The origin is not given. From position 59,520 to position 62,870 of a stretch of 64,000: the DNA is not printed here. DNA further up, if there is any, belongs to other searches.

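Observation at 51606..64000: Tandem array of five mosaic T9SS cargo paralogs of unknown function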

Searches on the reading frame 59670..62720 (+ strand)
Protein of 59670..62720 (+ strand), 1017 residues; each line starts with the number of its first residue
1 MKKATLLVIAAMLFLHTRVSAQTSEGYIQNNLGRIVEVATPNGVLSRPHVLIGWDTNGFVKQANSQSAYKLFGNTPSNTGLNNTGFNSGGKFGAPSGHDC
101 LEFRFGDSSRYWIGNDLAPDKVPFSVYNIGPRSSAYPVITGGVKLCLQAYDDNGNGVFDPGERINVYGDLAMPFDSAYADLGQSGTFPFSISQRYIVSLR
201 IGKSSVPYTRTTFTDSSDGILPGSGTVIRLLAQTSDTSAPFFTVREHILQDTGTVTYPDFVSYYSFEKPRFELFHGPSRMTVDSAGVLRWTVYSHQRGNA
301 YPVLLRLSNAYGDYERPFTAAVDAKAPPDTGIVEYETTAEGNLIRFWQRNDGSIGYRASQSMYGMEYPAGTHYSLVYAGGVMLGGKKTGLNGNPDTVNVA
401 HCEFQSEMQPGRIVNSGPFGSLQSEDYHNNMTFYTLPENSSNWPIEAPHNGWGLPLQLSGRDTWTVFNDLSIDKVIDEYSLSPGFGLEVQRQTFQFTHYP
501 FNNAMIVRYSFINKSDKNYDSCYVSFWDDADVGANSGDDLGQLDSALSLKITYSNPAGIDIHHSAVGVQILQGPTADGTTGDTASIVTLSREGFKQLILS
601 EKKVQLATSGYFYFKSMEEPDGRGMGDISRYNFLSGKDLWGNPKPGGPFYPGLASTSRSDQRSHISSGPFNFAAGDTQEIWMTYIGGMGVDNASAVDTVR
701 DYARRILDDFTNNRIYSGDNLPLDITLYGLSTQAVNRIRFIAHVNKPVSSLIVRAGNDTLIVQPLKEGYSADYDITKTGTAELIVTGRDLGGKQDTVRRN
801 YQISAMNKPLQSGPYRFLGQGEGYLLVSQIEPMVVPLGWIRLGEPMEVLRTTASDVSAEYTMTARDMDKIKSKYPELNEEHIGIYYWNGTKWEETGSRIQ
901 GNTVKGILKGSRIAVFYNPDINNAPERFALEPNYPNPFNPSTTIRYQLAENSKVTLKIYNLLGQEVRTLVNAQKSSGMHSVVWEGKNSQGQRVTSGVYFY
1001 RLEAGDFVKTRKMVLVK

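Call 7: search_protein_families(library=pfam, proteins=[window:59670-62720:+], max_evalue=0.1)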
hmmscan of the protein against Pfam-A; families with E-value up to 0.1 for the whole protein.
window:59670-62720:+ (1017 aa): 4 families
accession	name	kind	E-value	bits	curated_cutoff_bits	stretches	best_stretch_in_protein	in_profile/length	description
PF13860.13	FlgD_ig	-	6.1e-11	42.6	27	1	942-1004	12-75/79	FlgD Ig-like domain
PF18962.6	Por_Secre_tail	-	1.1e-07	32.5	27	1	934-1014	2-74/75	Secretion system C-terminal sorting domain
PF13585.12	CHU_C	-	6.7e-06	26.6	27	1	948-1004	23-72/86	CHU_C Type IX secretion signal domain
PF00552.27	IN_DBD_C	-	0.073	12.8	21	0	806-836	6-38/45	Integrase DNA binding domain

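Call 11: find_encoding_contigs(protein=window:59670-62720:+, flank=10000, max_places=6)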
Protein window:59670-62720:+ (1017 aa): no gene with exactly this product is on record in the collection.

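Call 27: search_protein_families(library=ncbifam, proteins=[window:59670-62720:+], max_evalue=1)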
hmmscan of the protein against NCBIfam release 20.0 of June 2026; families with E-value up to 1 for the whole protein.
window:59670-62720:+ (1017 aa): 11 families
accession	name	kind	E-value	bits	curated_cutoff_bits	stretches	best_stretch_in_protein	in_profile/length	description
TIGR04183.1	Por_Secre_tail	domain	5e-12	45.6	23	1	934-1014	2-70/72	T9SS type A sorting domain-containing protein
NF052323.1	T9SSA_dep_M6i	equivalog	2.7e-09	35.6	600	1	933-1007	960-1029/1043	T9SS-dependent M6-like inactivated metalloprotease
NF033707.1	T9SS_sortase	equivalog_domain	3.7e-09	34.8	420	1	933-1003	1001-1076/1095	type IX secretion system sortase PorU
NF005176.1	PRK06655.1-1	equivalog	2.1e-06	27.8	230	1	950-1004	95-149/197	flagellar hook assembly protein FlgD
NF052228.1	T9SS_PorZ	equivalog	4.2e-06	25.5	260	1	916-1000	658-738/757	type IX secretion system anionic LPS delivery protein PorZ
NF009276.0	PRK12633.1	equivalog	8.7e-06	25.6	383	1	949-1006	126-183/234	flagellar basal body rod modification protein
NF038113.1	T9SSA_dep_M36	equivalog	0.0001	20.6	885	1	933-1015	795-868/869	T9SS-dependent M36 family metallopeptidase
NF009452.0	PRK12812.1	equivalog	0.0081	15.4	258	1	950-999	150-201/289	flagellar basal body rod modification protein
NF009453.0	PRK12813.1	equivalog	0.053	13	264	1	949-1004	121-173/223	flagellar basal body rod modification protein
NF009277.0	PRK12634.1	equivalog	0.12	12.4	333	1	953-998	123-168/221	flagellar basal body rod modification protein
NF053608.1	Lsa66_OmpA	equivalog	0.14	10.6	700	1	980-1007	204-231/581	fibronectin-binding adhesin Lsa66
